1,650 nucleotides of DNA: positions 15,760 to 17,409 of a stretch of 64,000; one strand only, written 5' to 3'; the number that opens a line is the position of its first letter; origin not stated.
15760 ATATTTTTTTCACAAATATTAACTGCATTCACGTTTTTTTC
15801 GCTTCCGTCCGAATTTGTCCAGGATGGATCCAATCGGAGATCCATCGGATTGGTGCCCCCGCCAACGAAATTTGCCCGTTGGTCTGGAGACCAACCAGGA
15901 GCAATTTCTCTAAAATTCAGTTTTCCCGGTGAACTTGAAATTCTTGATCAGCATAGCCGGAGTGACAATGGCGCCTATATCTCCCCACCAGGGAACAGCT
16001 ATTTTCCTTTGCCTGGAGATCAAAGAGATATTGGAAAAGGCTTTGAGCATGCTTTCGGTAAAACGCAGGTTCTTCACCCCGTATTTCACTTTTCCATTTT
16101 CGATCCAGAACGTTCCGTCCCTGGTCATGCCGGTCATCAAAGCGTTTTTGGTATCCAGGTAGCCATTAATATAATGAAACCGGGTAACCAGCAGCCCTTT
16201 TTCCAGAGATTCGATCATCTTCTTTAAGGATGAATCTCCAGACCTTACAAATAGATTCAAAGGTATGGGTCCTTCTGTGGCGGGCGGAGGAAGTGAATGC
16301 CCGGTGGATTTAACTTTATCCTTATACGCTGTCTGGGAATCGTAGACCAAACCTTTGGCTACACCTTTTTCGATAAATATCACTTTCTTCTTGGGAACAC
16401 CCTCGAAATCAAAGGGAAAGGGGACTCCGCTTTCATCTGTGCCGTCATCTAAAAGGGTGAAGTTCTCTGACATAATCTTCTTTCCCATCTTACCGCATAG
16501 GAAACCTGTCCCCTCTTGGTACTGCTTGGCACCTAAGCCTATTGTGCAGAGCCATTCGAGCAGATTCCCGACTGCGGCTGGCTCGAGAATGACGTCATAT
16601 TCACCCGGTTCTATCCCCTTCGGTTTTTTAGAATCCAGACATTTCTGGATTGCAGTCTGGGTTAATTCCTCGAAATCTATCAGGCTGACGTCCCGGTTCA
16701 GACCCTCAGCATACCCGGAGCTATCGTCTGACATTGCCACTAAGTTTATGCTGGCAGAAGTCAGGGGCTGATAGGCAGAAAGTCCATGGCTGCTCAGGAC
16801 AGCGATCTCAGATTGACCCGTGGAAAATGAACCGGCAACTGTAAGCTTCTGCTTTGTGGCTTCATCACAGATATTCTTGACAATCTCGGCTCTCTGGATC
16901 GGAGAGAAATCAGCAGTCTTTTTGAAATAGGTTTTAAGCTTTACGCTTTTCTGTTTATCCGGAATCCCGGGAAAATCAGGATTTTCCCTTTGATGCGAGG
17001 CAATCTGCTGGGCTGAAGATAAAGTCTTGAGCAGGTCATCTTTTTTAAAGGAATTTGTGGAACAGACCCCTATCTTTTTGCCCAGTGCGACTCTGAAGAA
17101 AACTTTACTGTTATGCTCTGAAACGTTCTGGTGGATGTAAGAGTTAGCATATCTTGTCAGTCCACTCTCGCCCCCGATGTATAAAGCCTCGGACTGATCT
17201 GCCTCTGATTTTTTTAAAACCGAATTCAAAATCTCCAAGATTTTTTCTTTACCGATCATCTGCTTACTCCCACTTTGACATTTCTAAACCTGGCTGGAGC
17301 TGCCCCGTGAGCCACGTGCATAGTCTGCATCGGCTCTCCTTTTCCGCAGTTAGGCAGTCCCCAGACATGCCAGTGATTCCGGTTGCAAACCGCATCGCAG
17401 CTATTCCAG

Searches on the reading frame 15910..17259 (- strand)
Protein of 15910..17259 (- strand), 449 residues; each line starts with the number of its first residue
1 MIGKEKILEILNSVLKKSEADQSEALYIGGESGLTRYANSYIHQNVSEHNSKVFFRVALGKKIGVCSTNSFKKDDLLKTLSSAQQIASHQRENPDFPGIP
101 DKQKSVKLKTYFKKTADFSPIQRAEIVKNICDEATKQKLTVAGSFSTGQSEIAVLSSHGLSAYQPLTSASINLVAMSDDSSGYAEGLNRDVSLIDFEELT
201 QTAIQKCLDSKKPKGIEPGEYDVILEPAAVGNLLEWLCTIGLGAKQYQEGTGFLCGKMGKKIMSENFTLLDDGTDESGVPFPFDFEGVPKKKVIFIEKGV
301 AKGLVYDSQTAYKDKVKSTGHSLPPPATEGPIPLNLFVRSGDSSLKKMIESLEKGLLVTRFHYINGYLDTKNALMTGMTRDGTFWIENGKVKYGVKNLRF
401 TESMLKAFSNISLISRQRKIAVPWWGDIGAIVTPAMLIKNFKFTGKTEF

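Call 15: search_protein_families(library=pfam, proteins=[window:15910-17259:-])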
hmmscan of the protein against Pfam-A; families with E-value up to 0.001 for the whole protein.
window:15910-17259:- (449 aa): 3 families
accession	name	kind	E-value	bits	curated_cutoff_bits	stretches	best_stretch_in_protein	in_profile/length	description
PF19289.4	PmbA_TldD_3rd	-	4.1e-51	173.7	22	1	218-445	1-220/220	PmbA/TldA metallopeptidase C-terminal domain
PF19290.4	PmbA_TldD_2nd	-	2e-06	28.6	20.9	1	116-209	4-107/109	PmbA/TldA metallopeptidase central domain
PF01523.21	PmbA_TldD_1st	-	0.00011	22.7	20.9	1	24-87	2-65/65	PmbA/TldA metallopeptidase domain 1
